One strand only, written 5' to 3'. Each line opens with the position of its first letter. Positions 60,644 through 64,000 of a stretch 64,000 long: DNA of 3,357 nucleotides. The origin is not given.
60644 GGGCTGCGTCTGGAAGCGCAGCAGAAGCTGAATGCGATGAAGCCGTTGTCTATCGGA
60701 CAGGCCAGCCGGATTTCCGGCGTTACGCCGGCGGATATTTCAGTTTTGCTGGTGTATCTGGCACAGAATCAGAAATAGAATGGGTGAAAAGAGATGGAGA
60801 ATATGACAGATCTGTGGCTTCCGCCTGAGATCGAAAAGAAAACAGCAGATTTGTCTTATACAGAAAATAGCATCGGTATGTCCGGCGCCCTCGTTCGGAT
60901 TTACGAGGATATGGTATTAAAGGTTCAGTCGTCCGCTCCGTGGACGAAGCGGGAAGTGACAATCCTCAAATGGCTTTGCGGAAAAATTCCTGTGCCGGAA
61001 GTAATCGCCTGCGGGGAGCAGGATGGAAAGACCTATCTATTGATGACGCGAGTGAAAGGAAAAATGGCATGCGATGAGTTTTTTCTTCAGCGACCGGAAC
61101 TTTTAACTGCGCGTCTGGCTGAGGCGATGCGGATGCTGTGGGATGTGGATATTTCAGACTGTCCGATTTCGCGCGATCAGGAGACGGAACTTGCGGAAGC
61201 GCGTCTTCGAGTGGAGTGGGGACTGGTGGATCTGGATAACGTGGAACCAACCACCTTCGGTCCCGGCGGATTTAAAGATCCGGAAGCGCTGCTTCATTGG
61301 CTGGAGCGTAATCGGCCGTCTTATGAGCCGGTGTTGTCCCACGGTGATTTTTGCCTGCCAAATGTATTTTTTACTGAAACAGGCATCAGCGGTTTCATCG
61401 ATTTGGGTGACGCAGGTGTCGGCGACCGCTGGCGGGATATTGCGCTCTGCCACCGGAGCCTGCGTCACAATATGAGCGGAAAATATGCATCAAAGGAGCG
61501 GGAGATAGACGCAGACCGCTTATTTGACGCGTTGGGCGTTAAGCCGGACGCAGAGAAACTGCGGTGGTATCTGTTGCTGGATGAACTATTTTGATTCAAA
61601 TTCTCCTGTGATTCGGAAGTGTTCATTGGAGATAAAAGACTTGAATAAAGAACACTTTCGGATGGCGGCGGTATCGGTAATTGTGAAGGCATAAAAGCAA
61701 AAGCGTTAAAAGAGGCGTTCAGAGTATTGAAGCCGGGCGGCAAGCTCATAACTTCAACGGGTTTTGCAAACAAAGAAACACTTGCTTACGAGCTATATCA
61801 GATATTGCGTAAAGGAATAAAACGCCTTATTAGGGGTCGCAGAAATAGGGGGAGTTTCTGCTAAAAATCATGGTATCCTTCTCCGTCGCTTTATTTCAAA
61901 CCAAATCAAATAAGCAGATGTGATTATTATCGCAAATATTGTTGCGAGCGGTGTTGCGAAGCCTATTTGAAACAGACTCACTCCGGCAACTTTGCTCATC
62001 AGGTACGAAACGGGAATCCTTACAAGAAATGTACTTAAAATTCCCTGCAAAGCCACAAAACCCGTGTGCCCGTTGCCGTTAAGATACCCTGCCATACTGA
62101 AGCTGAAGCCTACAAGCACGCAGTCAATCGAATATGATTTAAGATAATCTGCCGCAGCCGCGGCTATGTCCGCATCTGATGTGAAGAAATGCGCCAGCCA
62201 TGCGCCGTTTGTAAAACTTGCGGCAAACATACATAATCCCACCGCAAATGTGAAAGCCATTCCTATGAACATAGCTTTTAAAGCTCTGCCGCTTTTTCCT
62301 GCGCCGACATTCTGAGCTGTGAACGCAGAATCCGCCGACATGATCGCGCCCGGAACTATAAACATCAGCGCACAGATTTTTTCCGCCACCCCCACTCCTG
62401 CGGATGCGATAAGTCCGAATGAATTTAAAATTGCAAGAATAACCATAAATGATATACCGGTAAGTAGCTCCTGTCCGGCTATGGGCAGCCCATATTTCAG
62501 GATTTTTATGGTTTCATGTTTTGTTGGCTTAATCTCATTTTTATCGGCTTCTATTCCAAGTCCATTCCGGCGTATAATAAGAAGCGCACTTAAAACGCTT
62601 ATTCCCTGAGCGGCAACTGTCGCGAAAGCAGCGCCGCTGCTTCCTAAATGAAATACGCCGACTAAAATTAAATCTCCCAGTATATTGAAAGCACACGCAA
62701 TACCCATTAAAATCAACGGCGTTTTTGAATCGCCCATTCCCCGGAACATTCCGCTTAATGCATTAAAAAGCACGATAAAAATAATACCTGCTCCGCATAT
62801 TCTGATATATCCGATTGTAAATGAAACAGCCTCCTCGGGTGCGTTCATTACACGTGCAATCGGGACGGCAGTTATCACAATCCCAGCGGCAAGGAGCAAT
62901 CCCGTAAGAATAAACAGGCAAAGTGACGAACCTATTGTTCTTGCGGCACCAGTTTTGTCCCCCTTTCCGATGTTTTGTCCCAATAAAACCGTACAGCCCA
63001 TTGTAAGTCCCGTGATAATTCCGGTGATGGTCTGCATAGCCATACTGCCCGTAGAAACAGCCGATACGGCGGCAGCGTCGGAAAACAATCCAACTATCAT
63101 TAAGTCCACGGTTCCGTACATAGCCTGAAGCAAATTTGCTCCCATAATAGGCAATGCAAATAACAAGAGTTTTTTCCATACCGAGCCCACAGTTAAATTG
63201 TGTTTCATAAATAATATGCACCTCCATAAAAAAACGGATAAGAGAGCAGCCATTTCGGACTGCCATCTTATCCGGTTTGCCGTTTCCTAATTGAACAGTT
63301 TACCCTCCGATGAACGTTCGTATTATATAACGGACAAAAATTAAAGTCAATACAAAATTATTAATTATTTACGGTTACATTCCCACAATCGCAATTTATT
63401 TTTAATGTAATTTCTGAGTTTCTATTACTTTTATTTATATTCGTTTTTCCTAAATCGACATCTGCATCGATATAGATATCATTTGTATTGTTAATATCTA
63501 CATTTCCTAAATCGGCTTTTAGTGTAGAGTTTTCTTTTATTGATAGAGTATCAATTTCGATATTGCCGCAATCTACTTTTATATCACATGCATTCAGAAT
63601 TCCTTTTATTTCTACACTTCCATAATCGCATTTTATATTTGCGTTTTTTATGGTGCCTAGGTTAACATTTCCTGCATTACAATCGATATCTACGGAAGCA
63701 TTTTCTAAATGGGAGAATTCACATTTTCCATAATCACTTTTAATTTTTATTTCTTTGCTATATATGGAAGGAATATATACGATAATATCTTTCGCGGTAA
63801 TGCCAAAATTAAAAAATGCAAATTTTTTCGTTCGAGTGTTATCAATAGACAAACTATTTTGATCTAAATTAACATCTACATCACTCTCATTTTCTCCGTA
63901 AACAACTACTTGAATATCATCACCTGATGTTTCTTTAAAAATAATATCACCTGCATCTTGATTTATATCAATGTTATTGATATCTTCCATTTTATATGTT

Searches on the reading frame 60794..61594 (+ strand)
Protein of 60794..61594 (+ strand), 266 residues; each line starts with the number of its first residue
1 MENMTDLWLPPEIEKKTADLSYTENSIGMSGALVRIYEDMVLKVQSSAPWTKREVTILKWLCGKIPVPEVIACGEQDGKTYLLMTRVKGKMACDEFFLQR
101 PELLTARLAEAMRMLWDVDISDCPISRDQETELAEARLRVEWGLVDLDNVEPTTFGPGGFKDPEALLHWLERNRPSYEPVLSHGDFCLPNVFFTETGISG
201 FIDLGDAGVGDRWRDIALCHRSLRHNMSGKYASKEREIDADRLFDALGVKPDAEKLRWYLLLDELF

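Call 28: search_protein_families(library=pfam, proteins=[window:60794-61594:+], max_evalue=0.001)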
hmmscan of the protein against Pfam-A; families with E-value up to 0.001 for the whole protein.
window:60794-61594:+ (266 aa): 2 families
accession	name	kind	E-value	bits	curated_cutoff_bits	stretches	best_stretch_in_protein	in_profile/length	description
PF01636.29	APH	-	8.7e-28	98.1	23.2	1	39-229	22-219/239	Phosphotransferase enzyme family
PF03881.20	Fructosamin_kin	-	0.0009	19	22.4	0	48-90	53-97/288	Fructosamine kinase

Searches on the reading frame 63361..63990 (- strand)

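Call 28: search_protein_families(library=pfam, proteins=[window:63361-63990:-], max_evalue=0.001)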
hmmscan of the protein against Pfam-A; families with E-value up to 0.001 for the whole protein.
window:63361-63990:- (209 aa): 1 family
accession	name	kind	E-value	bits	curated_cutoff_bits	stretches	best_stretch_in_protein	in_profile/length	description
PF13349.12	DUF4097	-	1.3e-18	67.7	22.9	1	4-207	1-189/247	Toastrack DUF4097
